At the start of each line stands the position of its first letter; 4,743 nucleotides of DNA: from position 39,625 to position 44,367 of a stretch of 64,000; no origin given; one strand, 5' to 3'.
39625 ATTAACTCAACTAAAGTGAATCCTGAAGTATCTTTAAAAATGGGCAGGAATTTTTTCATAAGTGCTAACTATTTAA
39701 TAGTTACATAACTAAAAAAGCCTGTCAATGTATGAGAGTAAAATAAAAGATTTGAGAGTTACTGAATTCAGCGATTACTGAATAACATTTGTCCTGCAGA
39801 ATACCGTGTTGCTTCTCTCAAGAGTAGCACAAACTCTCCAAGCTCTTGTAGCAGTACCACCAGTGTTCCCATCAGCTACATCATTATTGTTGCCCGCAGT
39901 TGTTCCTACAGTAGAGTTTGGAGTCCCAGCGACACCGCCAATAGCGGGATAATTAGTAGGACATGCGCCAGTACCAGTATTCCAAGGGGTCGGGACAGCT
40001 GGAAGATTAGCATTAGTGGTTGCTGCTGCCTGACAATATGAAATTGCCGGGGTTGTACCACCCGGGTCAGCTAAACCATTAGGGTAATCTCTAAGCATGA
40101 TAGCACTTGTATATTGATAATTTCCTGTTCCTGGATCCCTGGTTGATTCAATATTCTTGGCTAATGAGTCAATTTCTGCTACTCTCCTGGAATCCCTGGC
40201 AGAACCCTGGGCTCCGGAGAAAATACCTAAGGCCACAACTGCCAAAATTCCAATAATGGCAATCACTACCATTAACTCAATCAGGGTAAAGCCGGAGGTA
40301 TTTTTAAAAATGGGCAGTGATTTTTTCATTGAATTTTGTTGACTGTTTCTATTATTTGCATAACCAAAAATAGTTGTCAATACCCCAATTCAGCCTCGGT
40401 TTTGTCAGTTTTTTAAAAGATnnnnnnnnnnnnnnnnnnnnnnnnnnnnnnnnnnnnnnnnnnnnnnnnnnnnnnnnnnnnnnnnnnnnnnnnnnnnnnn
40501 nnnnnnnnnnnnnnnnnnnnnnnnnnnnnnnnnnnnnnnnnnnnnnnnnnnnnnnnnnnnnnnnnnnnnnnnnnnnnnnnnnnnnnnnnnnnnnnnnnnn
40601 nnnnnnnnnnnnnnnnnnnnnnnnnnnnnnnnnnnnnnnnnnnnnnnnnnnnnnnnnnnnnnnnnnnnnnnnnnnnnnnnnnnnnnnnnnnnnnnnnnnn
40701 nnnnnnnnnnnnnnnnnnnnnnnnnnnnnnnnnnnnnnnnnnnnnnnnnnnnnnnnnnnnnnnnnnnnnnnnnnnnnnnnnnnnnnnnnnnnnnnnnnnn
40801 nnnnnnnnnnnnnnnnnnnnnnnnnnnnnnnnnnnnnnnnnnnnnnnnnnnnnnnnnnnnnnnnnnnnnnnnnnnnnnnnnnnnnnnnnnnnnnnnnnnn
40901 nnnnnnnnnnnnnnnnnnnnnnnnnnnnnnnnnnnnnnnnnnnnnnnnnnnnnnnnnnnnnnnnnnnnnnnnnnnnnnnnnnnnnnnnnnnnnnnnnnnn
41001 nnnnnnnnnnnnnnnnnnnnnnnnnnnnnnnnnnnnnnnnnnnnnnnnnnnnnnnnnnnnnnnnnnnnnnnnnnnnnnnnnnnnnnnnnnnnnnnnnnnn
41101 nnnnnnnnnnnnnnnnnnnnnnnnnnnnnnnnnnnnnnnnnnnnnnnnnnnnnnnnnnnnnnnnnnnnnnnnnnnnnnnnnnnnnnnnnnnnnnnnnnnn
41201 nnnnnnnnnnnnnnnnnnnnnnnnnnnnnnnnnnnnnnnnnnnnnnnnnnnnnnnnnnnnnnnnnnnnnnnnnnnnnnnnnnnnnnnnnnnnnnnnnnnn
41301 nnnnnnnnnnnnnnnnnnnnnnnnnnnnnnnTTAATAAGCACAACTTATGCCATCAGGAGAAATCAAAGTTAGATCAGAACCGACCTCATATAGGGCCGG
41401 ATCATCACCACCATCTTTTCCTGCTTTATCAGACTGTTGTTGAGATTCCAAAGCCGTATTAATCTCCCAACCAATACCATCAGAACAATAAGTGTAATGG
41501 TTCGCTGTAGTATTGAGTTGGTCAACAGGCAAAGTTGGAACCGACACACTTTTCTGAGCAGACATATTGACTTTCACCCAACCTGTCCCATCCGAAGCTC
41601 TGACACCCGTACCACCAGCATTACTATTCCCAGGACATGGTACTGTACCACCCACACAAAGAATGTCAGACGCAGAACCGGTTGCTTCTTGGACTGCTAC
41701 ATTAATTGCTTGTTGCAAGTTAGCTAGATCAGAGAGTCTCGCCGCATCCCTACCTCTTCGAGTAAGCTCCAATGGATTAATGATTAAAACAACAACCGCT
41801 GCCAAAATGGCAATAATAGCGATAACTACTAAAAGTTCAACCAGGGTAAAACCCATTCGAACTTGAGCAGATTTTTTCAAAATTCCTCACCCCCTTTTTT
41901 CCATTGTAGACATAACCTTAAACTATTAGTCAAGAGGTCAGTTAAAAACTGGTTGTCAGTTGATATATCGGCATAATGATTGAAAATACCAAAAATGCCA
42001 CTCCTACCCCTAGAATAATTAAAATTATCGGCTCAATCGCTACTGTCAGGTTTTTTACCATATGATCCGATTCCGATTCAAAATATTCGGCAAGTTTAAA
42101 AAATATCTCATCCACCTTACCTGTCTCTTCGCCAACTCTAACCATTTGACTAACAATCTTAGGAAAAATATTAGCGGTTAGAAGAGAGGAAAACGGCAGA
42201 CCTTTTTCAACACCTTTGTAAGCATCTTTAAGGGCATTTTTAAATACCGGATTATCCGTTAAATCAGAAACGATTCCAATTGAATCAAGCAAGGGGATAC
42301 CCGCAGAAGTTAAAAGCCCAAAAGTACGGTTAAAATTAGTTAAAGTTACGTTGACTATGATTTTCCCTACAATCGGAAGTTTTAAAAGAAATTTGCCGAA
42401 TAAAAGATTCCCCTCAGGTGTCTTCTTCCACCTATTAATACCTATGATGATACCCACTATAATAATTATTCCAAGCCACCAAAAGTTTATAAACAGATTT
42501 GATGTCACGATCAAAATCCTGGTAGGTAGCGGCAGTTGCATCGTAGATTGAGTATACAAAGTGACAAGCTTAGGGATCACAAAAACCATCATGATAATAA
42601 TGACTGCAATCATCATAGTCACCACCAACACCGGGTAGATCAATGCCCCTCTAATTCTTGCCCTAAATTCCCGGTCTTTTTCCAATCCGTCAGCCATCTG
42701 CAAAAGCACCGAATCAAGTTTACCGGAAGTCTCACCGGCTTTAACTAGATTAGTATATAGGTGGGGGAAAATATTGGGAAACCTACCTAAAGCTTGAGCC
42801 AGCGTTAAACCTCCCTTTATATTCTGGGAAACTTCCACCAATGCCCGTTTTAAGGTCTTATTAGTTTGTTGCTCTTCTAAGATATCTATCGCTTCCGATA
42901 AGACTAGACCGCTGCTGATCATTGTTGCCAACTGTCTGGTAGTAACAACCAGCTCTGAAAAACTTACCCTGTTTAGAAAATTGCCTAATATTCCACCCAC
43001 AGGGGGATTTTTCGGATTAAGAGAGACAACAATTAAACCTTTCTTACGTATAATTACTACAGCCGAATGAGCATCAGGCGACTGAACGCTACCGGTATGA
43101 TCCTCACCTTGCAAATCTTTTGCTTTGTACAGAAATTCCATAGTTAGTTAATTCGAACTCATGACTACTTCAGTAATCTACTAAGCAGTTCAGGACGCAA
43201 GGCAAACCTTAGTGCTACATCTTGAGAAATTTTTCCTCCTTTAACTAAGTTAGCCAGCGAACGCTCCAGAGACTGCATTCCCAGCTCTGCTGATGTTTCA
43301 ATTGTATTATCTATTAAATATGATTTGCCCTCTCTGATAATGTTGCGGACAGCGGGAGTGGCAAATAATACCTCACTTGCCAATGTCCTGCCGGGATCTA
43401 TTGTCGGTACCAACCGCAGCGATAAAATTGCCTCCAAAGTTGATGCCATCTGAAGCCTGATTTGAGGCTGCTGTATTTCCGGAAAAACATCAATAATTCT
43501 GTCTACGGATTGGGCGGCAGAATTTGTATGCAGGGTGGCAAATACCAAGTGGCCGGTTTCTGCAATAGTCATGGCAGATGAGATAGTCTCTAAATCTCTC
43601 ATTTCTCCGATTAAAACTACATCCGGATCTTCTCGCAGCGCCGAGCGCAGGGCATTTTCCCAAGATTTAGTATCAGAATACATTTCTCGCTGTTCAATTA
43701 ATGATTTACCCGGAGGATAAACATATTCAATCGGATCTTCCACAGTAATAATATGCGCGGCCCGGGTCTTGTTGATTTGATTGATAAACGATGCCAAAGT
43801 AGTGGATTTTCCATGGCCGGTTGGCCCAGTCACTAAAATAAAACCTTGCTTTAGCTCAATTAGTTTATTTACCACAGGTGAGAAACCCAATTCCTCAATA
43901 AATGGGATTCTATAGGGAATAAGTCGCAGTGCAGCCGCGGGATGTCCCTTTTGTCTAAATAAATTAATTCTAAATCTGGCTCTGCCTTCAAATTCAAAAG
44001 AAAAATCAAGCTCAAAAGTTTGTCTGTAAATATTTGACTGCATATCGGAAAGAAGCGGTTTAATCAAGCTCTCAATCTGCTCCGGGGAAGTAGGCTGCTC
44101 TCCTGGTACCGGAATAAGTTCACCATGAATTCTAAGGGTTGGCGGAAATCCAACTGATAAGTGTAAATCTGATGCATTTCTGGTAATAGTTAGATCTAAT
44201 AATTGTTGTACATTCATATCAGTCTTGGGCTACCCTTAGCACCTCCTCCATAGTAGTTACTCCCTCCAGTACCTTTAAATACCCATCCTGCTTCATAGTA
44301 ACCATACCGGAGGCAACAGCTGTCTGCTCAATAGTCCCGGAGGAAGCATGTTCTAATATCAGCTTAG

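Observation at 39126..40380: Two tandem pilin cassettes: an identical 80-nt block, conserved ends, divergent middle, duplicated TTGACA promoters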

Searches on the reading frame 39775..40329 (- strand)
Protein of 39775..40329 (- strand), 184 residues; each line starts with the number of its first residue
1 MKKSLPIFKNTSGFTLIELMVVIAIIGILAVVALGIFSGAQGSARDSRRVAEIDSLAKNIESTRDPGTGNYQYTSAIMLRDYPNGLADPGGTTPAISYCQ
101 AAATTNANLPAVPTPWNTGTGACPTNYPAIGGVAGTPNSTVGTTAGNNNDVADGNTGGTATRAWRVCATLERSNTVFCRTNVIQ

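Call 8: search_protein_families(library=pfam, proteins=[window:39775-40329:-], max_evalue=0.01)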
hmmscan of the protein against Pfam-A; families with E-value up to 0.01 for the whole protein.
window:39775-40329:- (184 aa): 1 family
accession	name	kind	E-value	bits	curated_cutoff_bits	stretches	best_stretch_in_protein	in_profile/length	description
PF07963.17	N_methyl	-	4.1e-09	36.1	21.2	1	9-34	2-27/27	Prokaryotic N-terminal methylation motif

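Call 19: find_related_loci(query=window:39775-40329:-, collection=genome_contigs, flank=4000)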
Query window:39775-40329:- (184 aa) in genome_contigs; peptide patterns used: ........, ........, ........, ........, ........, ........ (x = any residue, [..] = any of these).
261 stretches matched a pattern; 1 encode a relative of the query (tblastn E <= 1e-3); 1 distinct loci.
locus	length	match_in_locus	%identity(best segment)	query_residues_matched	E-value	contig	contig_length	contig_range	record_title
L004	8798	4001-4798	58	1-184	2e-67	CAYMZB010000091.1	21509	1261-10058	MAG TPA_asm: uncultured Gammaproteobacteria bacterium isolate binchicken_co203_489 genome assembly, contig: k141_2344118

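Call 41: predict_structure(alignment_id=A2)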
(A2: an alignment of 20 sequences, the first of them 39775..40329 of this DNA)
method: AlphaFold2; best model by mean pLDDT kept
length: 184 residues; sequences in the alignment: 20
mean_pLDDT: 82.3   pTM: 0.72
mean pLDDT of the five models: 82.3, 75.1, 75.0, 74.3, 73.0
residues with pLDDT >= 90: 72; 70-90: 76; 50-70: 34; < 50: 2
segments of 3 or more residues with pLDDT < 50: none
pLDDT, mean of each block of 10 residues (from residue 1): 53 70 84 71 87 95 91 95 87 72 91 80 87 87 82 73 92 89 74
secondary structure, 60 per line:
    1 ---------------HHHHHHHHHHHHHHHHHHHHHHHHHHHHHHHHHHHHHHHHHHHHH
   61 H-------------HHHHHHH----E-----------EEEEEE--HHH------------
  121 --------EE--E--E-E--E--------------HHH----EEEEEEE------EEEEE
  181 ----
elements in order: H16-61 H75-81 E98-103 E163-169 E176-180

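Call 44: fold_search(model_id=the predicted structure, library=pdb)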
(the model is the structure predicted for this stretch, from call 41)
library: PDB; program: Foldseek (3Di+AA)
matches with E <= 10: 54; with E <= 0.001: 0
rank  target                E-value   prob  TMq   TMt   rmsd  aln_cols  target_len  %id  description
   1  5qs6                  2.7e+00  0.01  0.14  0.14  16.7       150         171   11  PanDDA analysis group deposition -- Crystal Structure of human Brachyury G177D variant in complex with Z44592329 (released 2019-08-21)
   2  3cfi_E                3.3e+00  0.06  0.11  0.13   1.7        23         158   30  Nanobody-aided structure determination of the EPSI:EPSJ pseudopilin heterdimer from Vibrio Vulnificus (released 2009-01-13)
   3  3cfi_K                3.3e+00  0.05  0.11  0.13   1.7        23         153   30  Nanobody-aided structure determination of the EPSI:EPSJ pseudopilin heterdimer from Vibrio Vulnificus (released 2009-01-13)
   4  3cfi_H                3.7e+00  0.07  0.19  0.21   4.7        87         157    9  Nanobody-aided structure determination of the EPSI:EPSJ pseudopilin heterdimer from Vibrio Vulnificus (released 2009-01-13)
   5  9j5l_B                3.7e+00  0.02  0.18  0.28   9.2       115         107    9  Complex structure of influenza hemagglutinin HA stem with CR9114 Fab and FISW84 Fab (released 2026-02-18)
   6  9mba_R                3.7e+00  0.01  0.10  0.03   6.4        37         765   14  Cryo-EM structure of complex of transducer-bound GPCR (released 2025-10-01)
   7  3dpp_A                4.0e+00  0.01  0.12  0.11  13.6       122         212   11  Crystal structure of the substrate binding domain of E. coli DnaK in complex with a long pyrrhocoricin-derived inhibit (released 2009-03-10)
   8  6f59_B                4.2e+00  0.01  0.12  0.12  19.0       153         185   12  Crystal structure of human Brachyury (T) G177D variant in complex with DNA (released 2017-12-13)
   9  1e50_Q                4.5e+00  0.03  0.20  0.30   7.2        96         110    7  AML1/CBFbeta complex (released 2001-07-12)
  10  8b4h_A                5.1e+00  0.03  0.11  0.06   4.3        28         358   21  IstA transposase cleaved donor complex (released 2023-05-03)
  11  5wca_L                5.5e+00  0.02  0.20  0.18  11.0        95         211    9  Crystal structure of the broadly neutralizing Influenza A antibody VRC 315 27-1C08 Fab. (released 2017-08-02)
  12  6rk1_A                5.8e+00  0.02  0.09  0.28   2.3        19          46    5  Crystal structure of TSP1 domain from CCN3 (released 2019-10-02)
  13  8b4h_C                6.2e+00  0.02  0.11  0.06   4.7        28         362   21  IstA transposase cleaved donor complex (released 2023-05-03)
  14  8p89_B                6.2e+00  0.02  0.18  0.16   8.2       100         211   12  X-ray structure of cardiotoxic light chain H3 in complex to neutralizing nanobody B5 (released 2024-01-31)
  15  9q23_X                6.6e+00  0.02  0.10  0.08   2.0        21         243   10  DX2-CX3-RAD51 structure in the intermediate state (released 2026-03-04)
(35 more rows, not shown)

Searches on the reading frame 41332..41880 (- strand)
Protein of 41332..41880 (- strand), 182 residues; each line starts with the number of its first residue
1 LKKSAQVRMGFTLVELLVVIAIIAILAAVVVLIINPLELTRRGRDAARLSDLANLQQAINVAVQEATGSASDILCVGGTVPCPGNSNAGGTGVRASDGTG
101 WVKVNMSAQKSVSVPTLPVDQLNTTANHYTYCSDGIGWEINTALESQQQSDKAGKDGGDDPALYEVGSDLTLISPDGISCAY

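Call 8: search_protein_families(library=pfam, proteins=[window:41332-41880:-], max_evalue=0.01)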
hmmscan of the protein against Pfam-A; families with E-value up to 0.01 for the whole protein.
window:41332-41880:- (182 aa): 1 family
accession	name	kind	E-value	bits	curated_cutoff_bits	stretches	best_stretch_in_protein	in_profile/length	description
PF07963.17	N_methyl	-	1.3e-05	25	21.2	1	10-30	6-26/27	Prokaryotic N-terminal methylation motif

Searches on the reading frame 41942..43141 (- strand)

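Call 8: search_protein_families(library=pfam, proteins=[window:41942-43141:-], max_evalue=0.01)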
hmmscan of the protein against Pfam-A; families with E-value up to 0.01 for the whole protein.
window:41942-43141:- (399 aa): 1 family
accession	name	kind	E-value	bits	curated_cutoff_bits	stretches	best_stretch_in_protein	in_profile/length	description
PF00482.28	T2SSF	-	5.8e-60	201.2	25.2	2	68-190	2-125/125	Type II secretion system (T2SS), protein F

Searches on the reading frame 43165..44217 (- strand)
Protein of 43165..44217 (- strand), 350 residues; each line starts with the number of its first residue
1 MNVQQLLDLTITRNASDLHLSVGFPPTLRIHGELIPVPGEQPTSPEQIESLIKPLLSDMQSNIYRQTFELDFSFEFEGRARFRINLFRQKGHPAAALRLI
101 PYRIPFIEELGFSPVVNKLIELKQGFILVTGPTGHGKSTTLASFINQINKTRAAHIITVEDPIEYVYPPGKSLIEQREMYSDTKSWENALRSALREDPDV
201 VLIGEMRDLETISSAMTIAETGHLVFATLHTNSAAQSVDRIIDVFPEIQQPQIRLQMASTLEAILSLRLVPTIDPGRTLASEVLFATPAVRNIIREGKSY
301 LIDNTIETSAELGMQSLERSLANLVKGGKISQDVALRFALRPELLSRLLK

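Call 8: search_protein_families(library=pfam, proteins=[window:43165-44217:-], max_evalue=0.01)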
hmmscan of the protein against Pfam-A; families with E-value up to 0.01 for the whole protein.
window:43165-44217:- (350 aa): 10 families
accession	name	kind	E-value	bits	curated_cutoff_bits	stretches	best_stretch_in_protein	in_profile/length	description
PF00437.27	T2SSE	-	3.2e-43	148.2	24.9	1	107-275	121-283/370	Type II/IV secretion system protein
PF13401.12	AAA_22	-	1.1e-05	26.2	27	1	123-180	4-51/130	AAA domain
PF13191.12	AAA_16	-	0.00064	20.7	32.6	1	125-195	25-103/167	AAA ATPase domain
PF25199.1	nSTAND_NTPase5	-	0.0021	18.3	34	1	122-164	39-81/145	Novel STAND NTPase 5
PF03266.21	NTPase_1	-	0.0046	17.3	23.9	0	127-150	2-25/168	NTPase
PF12775.13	AAA_7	-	0.005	16.8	25.8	1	104-154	14-63/181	P-loop containing dynein motor region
PF01935.23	DUF87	-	0.0055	17.3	23.2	1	128-157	27-56/220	Helicase HerA, central domain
PF13476.12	AAA_23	-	0.0085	17.2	27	1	117-142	12-37/201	AAA domain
PF04851.21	ResIII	-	0.0094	16.3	22.5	0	121-245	20-150/164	Type III restriction enzyme, res subunit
PF13555.12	AAA_29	-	0.0095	16.1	27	0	120-141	17-39/61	P-loop containing region of AAA domain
